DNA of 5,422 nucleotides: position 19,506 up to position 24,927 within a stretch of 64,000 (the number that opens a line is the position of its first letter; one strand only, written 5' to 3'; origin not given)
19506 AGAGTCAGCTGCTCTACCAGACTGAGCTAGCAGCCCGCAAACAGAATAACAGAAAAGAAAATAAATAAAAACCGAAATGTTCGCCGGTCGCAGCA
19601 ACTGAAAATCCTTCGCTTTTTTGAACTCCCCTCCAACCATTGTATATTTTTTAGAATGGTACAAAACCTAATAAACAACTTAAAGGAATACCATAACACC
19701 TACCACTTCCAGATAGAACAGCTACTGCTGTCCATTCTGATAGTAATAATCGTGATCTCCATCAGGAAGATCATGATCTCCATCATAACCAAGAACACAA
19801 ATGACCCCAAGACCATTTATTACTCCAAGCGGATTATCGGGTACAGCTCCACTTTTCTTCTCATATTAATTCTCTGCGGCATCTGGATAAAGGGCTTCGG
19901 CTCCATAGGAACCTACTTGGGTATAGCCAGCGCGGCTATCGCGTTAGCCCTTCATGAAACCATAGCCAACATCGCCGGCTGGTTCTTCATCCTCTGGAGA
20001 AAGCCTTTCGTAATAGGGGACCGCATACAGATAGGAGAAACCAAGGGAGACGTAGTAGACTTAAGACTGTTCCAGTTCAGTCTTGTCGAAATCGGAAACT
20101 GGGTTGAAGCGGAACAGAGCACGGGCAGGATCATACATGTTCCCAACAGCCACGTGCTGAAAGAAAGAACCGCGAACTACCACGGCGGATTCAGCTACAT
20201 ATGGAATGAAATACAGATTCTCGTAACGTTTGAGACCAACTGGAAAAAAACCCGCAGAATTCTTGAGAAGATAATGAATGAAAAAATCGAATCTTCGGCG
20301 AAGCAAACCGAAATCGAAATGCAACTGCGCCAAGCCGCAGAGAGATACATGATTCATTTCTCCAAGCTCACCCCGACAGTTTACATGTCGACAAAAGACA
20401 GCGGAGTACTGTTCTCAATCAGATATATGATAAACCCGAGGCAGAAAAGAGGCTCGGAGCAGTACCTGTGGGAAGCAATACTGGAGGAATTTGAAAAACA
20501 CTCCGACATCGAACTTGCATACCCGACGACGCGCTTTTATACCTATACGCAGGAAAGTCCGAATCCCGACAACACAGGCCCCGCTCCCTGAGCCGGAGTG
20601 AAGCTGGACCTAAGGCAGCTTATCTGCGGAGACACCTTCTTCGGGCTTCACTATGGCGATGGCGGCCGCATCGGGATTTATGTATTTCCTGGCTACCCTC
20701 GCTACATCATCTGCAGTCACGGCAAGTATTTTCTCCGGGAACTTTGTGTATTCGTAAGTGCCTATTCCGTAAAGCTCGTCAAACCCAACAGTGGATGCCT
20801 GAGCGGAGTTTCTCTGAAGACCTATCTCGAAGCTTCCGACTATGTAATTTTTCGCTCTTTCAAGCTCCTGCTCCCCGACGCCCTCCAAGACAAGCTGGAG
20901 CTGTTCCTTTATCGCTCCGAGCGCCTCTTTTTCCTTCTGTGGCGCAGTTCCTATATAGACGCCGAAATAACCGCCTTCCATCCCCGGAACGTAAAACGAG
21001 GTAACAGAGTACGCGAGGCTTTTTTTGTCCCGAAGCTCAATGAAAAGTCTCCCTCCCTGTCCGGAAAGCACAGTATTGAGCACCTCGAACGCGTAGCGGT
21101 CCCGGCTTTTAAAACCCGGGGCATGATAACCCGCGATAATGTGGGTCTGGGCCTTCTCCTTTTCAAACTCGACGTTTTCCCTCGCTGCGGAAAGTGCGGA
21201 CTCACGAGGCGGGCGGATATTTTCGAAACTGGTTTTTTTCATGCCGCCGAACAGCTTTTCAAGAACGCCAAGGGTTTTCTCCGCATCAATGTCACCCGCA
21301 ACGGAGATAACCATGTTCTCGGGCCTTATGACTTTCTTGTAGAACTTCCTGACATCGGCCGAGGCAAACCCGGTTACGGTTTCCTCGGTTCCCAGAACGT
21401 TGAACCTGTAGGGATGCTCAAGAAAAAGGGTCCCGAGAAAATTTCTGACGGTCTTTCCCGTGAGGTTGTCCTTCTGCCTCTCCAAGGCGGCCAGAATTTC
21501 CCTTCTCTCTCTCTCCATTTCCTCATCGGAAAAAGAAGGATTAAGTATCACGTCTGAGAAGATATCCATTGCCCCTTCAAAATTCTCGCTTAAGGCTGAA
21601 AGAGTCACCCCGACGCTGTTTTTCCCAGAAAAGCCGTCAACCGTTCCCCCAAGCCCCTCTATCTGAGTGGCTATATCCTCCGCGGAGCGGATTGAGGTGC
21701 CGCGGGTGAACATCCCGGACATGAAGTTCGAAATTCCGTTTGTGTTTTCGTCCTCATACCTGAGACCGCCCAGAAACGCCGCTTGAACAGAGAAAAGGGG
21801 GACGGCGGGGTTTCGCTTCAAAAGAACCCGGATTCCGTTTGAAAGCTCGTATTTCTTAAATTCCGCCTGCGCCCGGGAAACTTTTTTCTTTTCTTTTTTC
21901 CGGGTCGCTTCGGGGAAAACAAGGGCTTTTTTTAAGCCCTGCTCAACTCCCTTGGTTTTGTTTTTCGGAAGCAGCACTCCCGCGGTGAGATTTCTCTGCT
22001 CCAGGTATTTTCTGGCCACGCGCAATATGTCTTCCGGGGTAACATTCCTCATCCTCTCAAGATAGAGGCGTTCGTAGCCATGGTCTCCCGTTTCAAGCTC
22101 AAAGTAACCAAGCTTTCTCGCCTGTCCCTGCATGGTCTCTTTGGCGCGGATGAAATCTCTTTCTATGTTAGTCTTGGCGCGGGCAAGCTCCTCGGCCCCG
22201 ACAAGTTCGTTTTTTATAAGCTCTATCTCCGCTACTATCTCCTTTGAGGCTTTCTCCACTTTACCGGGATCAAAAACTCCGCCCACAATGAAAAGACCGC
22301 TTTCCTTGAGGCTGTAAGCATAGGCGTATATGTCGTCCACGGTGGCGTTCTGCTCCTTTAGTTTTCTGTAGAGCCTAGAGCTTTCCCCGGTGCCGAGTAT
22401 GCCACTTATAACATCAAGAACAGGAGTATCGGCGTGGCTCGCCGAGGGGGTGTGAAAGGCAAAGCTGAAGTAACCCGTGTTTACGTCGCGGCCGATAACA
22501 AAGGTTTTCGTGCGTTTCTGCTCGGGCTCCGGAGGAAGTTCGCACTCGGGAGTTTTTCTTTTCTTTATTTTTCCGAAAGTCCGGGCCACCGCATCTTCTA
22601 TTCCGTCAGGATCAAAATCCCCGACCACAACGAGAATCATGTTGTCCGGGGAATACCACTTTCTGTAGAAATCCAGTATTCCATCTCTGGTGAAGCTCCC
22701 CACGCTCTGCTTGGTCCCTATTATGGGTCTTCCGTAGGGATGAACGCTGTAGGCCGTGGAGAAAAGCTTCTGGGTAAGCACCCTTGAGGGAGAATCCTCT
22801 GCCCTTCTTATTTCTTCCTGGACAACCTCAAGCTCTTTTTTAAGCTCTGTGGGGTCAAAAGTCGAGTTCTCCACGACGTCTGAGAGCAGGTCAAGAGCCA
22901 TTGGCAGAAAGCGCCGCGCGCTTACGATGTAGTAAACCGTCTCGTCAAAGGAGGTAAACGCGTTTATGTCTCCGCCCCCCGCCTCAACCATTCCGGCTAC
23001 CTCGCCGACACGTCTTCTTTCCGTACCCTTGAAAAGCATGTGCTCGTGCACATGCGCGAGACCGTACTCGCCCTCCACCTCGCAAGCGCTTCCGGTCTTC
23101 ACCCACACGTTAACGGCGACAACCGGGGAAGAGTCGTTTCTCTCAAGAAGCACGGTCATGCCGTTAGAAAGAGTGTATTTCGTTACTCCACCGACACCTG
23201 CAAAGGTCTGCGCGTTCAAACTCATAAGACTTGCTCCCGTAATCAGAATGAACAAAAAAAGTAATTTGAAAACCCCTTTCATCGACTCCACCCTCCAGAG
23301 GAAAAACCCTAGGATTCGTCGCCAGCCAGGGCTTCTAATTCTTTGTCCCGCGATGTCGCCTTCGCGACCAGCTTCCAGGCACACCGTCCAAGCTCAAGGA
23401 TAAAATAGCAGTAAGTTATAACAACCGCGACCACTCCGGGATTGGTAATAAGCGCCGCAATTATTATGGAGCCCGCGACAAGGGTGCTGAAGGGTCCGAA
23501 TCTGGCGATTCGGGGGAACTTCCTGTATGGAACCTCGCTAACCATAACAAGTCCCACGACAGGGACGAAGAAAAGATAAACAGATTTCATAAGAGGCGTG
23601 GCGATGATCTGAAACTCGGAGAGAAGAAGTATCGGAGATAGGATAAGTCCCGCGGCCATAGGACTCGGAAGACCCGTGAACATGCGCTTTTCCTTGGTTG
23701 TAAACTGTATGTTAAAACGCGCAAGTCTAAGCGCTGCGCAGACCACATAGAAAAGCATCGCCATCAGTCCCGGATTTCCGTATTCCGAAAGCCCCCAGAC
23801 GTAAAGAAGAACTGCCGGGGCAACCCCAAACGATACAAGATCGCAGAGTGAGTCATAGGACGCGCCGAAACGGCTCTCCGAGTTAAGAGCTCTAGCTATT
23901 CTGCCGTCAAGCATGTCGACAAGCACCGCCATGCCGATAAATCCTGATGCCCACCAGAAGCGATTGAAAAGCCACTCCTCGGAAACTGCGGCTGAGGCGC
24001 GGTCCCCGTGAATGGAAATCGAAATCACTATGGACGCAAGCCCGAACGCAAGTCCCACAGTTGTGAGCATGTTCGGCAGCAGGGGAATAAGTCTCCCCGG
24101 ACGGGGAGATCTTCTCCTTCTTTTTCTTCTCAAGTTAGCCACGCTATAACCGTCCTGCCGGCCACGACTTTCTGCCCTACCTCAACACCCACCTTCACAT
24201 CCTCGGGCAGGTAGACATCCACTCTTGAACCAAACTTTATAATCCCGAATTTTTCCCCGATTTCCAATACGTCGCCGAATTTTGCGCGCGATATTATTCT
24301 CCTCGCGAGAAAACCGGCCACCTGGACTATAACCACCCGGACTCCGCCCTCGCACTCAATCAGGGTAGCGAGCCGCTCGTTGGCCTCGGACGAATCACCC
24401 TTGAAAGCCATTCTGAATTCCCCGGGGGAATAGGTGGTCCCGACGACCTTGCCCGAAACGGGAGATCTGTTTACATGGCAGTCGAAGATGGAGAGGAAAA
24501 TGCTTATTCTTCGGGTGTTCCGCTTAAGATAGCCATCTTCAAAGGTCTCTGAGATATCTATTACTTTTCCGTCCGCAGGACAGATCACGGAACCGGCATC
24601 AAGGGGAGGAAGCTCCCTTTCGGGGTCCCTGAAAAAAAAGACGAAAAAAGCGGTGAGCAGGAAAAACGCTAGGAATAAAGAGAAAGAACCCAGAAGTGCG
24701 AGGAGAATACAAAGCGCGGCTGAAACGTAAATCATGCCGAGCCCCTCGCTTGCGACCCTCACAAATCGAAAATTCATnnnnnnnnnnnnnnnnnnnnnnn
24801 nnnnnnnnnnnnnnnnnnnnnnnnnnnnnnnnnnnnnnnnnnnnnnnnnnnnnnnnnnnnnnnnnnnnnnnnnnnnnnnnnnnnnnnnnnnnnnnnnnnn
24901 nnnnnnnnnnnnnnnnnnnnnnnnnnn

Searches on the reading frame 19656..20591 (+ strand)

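Call 35: search_protein_families(library=ncbifam, proteins=[window:19656-20591:+], max_evalue=0.00001)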
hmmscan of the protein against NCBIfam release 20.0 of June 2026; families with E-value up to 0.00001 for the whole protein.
window:19656-20591:+ (311 aa): 2 families
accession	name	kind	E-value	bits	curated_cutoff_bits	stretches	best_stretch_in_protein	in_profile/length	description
NF007662.0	PRK10334.1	subfamily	2.2e-10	40.3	321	1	31-210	43-212/286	small-conductance mechanosensitive channel MscS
NF047602.1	MscsSHelicob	equivalog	1.6e-09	37.6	400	1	23-212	9-194/260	small-conductance mechanosensitive channel MscS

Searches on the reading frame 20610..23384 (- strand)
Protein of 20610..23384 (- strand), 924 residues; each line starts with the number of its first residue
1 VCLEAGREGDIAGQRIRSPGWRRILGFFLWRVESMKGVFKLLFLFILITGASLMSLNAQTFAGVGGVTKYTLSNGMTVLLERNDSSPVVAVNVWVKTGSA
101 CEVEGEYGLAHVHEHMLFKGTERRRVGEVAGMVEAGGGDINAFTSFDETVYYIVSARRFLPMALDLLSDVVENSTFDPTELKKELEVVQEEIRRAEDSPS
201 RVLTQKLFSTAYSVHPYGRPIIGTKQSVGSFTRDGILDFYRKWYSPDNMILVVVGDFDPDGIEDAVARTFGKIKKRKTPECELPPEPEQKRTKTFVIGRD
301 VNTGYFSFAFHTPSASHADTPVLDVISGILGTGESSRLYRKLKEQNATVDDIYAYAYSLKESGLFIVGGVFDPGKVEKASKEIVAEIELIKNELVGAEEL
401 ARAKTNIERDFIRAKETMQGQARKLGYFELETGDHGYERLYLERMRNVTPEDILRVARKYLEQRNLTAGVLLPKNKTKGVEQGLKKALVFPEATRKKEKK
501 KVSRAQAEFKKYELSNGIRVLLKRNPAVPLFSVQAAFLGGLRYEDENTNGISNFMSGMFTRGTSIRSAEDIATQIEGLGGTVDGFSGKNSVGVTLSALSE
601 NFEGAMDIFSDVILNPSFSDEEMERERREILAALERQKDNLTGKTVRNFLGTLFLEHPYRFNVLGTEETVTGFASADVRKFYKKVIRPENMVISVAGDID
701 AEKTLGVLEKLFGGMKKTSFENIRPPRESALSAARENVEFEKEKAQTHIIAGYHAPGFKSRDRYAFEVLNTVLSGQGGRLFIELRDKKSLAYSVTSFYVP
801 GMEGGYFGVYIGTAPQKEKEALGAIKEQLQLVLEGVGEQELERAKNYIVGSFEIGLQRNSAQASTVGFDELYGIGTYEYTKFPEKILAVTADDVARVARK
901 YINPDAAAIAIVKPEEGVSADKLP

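Call 35: search_protein_families(library=ncbifam, proteins=[window:20610-23384:-], max_evalue=0.00001)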
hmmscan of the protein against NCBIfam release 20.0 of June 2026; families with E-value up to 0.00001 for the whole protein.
window:20610-23384:- (924 aa): 4 families
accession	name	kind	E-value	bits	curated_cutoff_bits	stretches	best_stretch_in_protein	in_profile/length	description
NF047422.1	YfmF_fam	equivalog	2.6e-63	214.4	285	2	602-901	98-401/412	EF-P 5-aminopentanol modification-associated protein YfmF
NF047421.1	YfmH_fam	equivalog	7.3e-54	183.6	250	2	102-473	55-423/425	EF-P 5-aminopentanol modification-associated protein YfmH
NF011681.0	PRK15101.1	equivalog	4.4e-25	87.9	765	1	71-284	48-268/961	pitrilysin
TIGR02110.1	PQQ_syn_pqqF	equivalog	2.7e-15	56.2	320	1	70-286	3-223/697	pyrroloquinoline quinone biosynthesis protein PqqF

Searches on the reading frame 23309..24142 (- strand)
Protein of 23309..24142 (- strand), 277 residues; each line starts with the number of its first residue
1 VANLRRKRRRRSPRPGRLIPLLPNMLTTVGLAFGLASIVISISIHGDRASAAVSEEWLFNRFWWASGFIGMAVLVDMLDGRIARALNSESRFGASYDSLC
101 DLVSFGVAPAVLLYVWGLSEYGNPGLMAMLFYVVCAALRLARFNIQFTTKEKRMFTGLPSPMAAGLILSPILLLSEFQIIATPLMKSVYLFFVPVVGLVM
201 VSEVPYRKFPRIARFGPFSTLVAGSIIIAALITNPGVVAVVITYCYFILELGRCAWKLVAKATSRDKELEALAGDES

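Call 35: search_protein_families(library=ncbifam, proteins=[window:23309-24142:-], max_evalue=0.00001)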
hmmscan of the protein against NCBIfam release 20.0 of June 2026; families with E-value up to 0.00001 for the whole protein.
window:23309-24142:- (277 aa): 9 families
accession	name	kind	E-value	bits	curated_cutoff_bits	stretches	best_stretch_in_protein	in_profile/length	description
NF038087.1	arch_ser_synth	exception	1.3e-31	109.9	240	1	60-241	28-208/216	archaetidylserine synthase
TIGR00473.1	pssA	equivalog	1.6e-31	109.4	107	1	63-206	21-152/153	CDP-diacylglycerol--serine O-phosphatidyltransferase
TIGR04217.1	archae_ser_T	exception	4.3e-24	85.5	200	1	62-233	33-194/221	archaetidylserine synthase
NF038086.1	anchor_synt_A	exception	8.4e-13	48.6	200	1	66-209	36-176/222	protein sorting system archaetidylserine synthase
NF052561.1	PIPSynBT1523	equivalog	1.2e-11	44.8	350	1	19-121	23-119/232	hypothetical protein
NF045883.1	PIPSynth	equivalog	1.1e-09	38.2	170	1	60-130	47-118/197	phosphatidylinositol phosphate synthase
NF040950.1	archin_ph_syn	equivalog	3.5e-09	36.8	180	1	18-120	21-107/191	archaetidylinositol phosphate synthase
TIGR00560.1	pgsA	equivalog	1.7e-06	28.7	109.1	1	22-121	3-91/183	CDP-diacylglycerol--glycerol-3-phosphate 3-phosphatidyltransferase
NF045884.1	PhCholSynAgro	equivalog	2.4e-06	27.7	350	1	51-209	29-182/235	phosphatidylcholine synthase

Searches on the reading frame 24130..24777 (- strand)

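Call 35: search_protein_families(library=ncbifam, proteins=[window:24130-24777:-], max_evalue=0.00001)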
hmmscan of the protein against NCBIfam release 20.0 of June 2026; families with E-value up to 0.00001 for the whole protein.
window:24130-24777:- (215 aa): 11 families
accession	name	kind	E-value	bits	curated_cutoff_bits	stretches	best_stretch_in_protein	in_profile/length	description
NF003678.0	PRK05305.1-2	equivalog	1.3e-73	246.9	225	1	6-213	6-216/218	phosphatidylserine decarboxylase family protein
NF003679.0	PRK05305.1-3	equivalog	3.8e-62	209.9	252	1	6-214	25-233/234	phosphatidylserine decarboxylase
NF003685.0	PRK05305.2-5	equivalog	3.3e-60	202.8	183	1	9-212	3-191/198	phosphatidylserine decarboxylase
NF003680.0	PRK05305.1-5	equivalog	5e-60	202.5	262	1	3-214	5-214/217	phosphatidylserine decarboxylase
NF003682.0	PRK05305.2-2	equivalog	4.4e-58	196.1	284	1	18-213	19-211/212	phosphatidylserine decarboxylase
NF003677.0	PRK05305.1-1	equivalog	1.7e-57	194.4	315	1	5-212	11-218/232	phosphatidylserine decarboxylase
TIGR00164.2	AS_decarb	equivalog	2.4e-56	190.4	230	1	19-212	11-209/215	archaetidylserine decarboxylase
NF003684.0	PRK05305.2-4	equivalog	5.1e-54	183.2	317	1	5-214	6-214/228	phosphatidylserine decarboxylase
NF003681.0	PRK05305.2-1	equivalog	3.4e-48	164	377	1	10-212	13-216/231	phosphatidylserine decarboxylase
NF003683.0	PRK05305.2-3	equivalog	4.4e-47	160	244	1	21-212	19-201/204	phosphatidylserine decarboxylase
NF038088.1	anchor_synt_D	exception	3.1e-39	134.5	240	1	22-212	14-193/194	protein sorting system archaetidylserine decarboxylase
